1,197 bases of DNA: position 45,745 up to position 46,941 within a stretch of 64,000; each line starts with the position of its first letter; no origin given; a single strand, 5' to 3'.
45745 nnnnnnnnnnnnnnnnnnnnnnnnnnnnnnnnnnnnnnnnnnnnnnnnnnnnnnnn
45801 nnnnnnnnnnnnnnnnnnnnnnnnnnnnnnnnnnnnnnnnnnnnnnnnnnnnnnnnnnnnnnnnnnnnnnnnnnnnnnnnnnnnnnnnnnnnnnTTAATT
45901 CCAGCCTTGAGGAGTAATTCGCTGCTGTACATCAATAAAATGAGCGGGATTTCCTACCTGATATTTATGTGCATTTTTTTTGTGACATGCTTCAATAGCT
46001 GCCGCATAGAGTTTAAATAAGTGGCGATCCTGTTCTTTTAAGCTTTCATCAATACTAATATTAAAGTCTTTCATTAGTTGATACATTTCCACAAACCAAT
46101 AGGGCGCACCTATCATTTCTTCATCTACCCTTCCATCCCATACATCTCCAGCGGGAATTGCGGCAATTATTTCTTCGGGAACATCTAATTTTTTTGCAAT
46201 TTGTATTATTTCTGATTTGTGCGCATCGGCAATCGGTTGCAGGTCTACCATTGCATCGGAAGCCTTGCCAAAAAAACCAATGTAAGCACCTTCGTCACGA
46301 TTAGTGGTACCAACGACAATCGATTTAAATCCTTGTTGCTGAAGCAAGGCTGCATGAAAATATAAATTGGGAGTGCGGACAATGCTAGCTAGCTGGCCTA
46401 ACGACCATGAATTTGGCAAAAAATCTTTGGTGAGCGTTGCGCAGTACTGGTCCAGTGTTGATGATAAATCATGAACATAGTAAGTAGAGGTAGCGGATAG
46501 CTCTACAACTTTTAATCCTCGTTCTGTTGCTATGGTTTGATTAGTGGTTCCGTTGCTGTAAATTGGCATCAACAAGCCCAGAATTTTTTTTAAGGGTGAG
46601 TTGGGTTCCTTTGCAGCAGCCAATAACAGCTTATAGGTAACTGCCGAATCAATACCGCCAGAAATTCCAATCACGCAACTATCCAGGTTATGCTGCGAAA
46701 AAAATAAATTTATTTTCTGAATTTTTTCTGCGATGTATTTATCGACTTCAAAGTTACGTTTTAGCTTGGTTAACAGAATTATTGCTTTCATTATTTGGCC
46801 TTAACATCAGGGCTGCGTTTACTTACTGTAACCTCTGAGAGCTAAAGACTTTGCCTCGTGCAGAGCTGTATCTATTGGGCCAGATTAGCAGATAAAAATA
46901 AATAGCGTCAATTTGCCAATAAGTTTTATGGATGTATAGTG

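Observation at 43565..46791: Compact operon that could build a non-canonical NAD-like dinucleotide: NadE + 2OG oxygenase + NMNAT-PRTase fusion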

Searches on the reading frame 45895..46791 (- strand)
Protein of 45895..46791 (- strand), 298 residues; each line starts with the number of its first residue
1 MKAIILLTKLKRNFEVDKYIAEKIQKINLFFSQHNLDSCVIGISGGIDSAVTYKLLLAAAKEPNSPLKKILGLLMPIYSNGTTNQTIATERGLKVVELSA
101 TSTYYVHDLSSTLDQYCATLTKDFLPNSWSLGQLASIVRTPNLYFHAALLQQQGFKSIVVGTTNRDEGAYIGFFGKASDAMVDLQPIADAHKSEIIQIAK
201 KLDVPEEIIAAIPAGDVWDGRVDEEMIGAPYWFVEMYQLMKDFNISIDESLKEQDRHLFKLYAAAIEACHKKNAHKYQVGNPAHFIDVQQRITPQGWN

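Call 3: search_protein_families(library=pfam, proteins=[window:45895-46791:-], max_evalue=0.01)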
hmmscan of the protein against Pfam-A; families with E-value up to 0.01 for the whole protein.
window:45895-46791:- (298 aa): 1 family
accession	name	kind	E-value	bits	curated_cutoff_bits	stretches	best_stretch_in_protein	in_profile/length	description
PF02540.23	NAD_synthase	-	5.5e-27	94.9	21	1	30-278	12-240/242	NAD synthase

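Call 4: search_protein_families(library=ncbifam, proteins=[window:45895-46791:-], max_evalue=0.01)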
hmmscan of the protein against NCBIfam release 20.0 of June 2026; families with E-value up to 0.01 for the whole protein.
window:45895-46791:- (298 aa): 9 families
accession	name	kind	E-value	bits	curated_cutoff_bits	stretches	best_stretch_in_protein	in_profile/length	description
NF010587.0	PRK13980.1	equivalog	5.5e-35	120.9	255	1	15-279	10-254/267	NAD+ synthase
TIGR00552.1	nadE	equivalog_domain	1.2e-26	93.5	63.65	1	32-284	18-243/251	NAD(+) synthase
NF002048.0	PRK00876.1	subfamily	1.4e-21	76.7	313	2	144-225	186-261/330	NAD(+) synthase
NF001979.1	PRK00768.1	equivalog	9.8e-17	61.3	250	1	3-249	4-247/266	NAD(+) synthase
NF002730.0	PRK02628.1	equivalog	1.4e-06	26.8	473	1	30-88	353-409/677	NAD(+) synthase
NF010588.0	PRK13981.1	equivalog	5.3e-06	25.1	479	1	30-226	279-468/546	NAD+ synthase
NF000848.1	PRK00074.1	equivalog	1.3e-05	24.1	400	1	7-62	187-239/512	glutamine-hydrolyzing GMP synthase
TIGR00884.1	guaA_Cterm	equivalog_domain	0.0015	17.9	338.75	0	20-63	3-43/310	glutamine-hydrolyzing GMP synthase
NF001138.1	PRK00143.1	equivalog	0.0016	17.5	284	0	40-124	3-80/345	tRNA 2-thiouridine(34) synthase MnmA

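Call 7: search_solved_structures(query=window:45895-46791:-, max_evalue=0.001, show_alignments=1)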
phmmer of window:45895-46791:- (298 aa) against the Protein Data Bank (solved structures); distinct sequences matched with E-value up to 0.001: 16.
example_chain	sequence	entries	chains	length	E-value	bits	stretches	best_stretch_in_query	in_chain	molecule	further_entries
2e18_A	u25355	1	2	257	5.5e-24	88.1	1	24-279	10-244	NH(3)-dependent NAD(+) synthetase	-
3fiu_A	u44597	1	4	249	8.1e-18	67.9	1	12-237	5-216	NH(3)-dependent NAD(+) synthetase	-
3p52_A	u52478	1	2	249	7.7e-15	58.1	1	37-246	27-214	NH(3)-dependent NAD(+) synthetase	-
1xng_A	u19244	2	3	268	6.4e-12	48.6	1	36-244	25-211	NH(3)-dependent NAD(+) synthetase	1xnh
4xfd_A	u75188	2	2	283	1.4e-09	40.9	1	13-234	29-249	NH(3)-dependent NAD(+) synthetase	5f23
6kv3_A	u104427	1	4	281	2.3e-08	36.9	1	4-238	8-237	NH(3)-dependent NAD(+) synthetase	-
1ee1_A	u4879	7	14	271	6.7e-08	35.4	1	12-253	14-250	NH(3)-DEPENDENT NAD(+) SYNTHETASE | NAD SYNTHETASE | PROTEIN (NAD SYNTHETASE)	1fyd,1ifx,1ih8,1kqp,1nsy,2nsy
5wp0_A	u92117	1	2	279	8e-08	35.1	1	157-237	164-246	NH(3)-dependent NAD(+) synthetase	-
3dpi_A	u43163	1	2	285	8.1e-08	35.1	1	30-241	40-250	NAD+ synthetase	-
3q4g_A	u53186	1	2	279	5.8e-07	32.3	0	157-219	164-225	NH(3)-dependent NAD(+) synthetase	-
3hmq_A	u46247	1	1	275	2e-06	30.5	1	157-244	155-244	NH(3)-dependent NAD(+) synthetase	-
2pz8_A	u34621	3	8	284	9.4e-06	28.3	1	30-249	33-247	NH(3)-dependent NAD(+) synthetase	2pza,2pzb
4q16_A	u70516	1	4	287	1.7e-05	27.5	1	144-238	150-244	NH(3)-dependent NAD(+) synthetase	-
1wxe_A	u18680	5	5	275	1.7e-05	27.4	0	157-238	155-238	NH(3)-dependent NAD(+) synthetase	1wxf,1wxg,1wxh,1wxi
6c8q_A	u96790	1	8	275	0.00014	24.5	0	23-239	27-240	NH(3)-dependent NAD(+) synthetase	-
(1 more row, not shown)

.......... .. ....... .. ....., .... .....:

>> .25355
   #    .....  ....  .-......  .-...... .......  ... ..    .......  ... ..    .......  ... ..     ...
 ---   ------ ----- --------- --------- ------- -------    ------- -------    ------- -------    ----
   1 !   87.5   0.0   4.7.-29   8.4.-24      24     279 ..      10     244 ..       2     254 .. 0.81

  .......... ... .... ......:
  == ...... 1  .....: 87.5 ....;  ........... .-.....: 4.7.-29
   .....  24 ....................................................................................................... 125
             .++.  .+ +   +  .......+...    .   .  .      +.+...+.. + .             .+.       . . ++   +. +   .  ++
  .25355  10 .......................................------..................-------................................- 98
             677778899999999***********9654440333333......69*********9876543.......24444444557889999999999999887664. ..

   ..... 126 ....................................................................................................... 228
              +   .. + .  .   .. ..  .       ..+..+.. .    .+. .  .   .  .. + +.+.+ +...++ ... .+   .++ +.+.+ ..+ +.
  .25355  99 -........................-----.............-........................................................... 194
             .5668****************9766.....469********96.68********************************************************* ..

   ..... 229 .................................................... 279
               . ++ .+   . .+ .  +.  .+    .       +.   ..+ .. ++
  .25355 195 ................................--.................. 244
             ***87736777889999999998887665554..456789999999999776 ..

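Call 74: search_solved_structures(query=A4, max_evalue=0.00001, show_alignments=5)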
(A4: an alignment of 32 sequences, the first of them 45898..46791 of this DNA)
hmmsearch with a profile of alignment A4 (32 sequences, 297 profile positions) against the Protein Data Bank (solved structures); distinct sequences matched with E-value up to 0.00001: 24.
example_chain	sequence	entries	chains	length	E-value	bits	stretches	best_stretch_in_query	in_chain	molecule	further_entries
2e18_A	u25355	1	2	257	1.2e-32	116.5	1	19-249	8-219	NH(3)-dependent NAD(+) synthetase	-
3fiu_A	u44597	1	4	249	6.4e-30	107.5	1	8-254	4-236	NH(3)-dependent NAD(+) synthetase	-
3p52_A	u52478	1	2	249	1.4e-27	99.8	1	12-244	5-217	NH(3)-dependent NAD(+) synthetase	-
4xfd_A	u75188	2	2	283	2.9e-23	85.7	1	12-252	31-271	NH(3)-dependent NAD(+) synthetase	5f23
3dpi_A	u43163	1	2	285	1.7e-22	83.2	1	4-246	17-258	NAD+ synthetase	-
1xng_A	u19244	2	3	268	2e-21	79.6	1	22-278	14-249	NH(3)-dependent NAD(+) synthetase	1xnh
6kv3_A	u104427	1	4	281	7.7e-21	77.7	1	2-259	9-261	NH(3)-dependent NAD(+) synthetase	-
1ee1_A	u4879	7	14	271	9.4e-20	74.2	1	3-253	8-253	NH(3)-DEPENDENT NAD(+) SYNTHETASE | NAD SYNTHETASE | PROTEIN (NAD SYNTHETASE)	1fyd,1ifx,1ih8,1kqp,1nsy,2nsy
5wp0_A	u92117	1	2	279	1.5e-18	70.3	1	2-247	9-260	NH(3)-dependent NAD(+) synthetase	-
4q16_A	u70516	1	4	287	2.8e-18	69.4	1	4-248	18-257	NH(3)-dependent NAD(+) synthetase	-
3q4g_A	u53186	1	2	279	1.6e-16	63.6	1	8-248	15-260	NH(3)-dependent NAD(+) synthetase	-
2pz8_A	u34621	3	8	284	6e-16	61.7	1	7-250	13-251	NH(3)-dependent NAD(+) synthetase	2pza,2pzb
3hmq_A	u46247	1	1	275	1.6e-15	60.3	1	3-246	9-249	NH(3)-dependent NAD(+) synthetase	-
1wxe_A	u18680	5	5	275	4.7e-15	58.7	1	3-249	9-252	NH(3)-dependent NAD(+) synthetase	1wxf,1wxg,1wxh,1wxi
5huh_A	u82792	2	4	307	2.3e-14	56.5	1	3-249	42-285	NH(3)-dependent NAD(+) synthetase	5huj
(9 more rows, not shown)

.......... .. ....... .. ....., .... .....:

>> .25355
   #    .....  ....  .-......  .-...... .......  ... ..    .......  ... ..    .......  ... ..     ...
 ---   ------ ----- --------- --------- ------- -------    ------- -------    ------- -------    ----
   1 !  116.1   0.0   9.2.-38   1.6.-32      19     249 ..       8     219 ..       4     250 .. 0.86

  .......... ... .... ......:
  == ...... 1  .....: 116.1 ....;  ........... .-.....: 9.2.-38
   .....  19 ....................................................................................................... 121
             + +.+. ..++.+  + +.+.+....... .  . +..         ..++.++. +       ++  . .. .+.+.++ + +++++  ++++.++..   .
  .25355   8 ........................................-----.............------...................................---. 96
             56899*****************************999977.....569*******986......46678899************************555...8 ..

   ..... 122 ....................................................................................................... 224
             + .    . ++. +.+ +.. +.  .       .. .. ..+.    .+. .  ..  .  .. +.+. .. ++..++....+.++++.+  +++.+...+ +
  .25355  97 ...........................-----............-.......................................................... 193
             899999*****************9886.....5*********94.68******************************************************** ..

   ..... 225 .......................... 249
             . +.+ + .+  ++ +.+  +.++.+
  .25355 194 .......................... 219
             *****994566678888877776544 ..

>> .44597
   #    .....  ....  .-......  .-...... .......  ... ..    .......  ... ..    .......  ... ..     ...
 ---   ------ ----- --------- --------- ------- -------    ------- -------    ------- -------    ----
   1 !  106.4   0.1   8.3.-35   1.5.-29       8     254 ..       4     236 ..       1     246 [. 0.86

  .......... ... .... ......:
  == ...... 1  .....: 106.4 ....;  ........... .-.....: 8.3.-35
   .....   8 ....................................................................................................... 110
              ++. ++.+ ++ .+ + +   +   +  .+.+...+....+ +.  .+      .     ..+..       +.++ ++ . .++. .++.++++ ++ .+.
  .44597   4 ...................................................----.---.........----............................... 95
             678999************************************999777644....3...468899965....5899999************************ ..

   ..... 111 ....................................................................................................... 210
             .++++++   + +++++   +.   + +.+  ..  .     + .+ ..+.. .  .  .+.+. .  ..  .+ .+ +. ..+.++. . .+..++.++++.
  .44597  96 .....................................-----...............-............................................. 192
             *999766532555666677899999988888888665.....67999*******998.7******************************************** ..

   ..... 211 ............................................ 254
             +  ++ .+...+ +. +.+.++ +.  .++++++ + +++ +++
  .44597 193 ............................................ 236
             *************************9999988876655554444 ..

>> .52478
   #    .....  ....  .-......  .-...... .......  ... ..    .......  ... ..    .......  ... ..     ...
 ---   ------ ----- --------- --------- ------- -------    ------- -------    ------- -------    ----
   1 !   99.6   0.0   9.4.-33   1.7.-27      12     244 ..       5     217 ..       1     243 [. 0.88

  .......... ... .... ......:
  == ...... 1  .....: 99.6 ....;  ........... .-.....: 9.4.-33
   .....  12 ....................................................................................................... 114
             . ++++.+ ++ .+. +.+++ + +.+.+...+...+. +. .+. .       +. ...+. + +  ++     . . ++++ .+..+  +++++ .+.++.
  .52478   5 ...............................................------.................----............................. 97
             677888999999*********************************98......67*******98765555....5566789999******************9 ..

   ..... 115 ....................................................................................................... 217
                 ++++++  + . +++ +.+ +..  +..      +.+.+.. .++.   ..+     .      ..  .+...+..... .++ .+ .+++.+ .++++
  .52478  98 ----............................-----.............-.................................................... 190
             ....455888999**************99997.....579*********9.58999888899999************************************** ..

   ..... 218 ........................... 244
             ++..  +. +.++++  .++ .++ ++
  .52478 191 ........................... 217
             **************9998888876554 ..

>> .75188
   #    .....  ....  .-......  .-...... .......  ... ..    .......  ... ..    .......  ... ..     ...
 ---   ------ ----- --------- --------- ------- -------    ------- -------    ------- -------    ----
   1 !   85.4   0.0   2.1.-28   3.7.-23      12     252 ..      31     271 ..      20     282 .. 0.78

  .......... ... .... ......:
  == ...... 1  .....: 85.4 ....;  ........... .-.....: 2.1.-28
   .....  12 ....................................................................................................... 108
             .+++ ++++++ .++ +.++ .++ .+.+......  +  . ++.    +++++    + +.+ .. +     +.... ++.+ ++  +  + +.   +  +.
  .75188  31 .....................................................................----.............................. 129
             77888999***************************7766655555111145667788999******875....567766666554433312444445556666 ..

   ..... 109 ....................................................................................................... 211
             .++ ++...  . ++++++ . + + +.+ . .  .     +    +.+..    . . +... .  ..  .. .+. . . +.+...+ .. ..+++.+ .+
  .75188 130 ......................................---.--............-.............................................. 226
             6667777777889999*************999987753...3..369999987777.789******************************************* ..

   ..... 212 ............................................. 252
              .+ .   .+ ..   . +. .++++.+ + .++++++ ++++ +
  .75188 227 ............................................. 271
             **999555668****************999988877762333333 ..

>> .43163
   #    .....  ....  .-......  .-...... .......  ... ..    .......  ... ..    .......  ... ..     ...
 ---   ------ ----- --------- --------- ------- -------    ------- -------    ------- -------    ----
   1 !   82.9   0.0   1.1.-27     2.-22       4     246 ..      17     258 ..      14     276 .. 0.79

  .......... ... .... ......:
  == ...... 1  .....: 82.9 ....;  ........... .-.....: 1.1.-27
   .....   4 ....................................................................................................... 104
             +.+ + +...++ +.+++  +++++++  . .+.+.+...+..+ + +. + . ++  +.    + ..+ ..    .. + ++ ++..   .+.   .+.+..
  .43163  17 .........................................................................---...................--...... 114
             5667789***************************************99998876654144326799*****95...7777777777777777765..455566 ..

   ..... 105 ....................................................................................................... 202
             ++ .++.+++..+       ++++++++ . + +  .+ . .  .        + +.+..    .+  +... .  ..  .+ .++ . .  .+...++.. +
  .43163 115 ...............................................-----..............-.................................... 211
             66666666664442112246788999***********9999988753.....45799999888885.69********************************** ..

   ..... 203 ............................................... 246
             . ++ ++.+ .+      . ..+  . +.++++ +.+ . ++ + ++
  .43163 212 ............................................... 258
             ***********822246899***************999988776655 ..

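Call 103: search_protein_families(library=phrogs, proteins=[window:45895-46791:-], max_evalue=0.00001)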
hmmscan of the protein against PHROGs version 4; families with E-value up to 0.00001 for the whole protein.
window:45895-46791:- (298 aa): 1 family
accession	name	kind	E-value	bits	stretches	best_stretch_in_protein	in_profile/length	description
phrog_11189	-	other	2.2e-37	129.9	1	17-263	8-232/256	NAD synthetase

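Call 110: search_protein_families(library=padloc, proteins=[window:45895-46791:-], max_evalue=0.001)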
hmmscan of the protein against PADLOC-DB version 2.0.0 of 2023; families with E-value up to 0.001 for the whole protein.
window:45895-46791:- (298 aa): 0 families
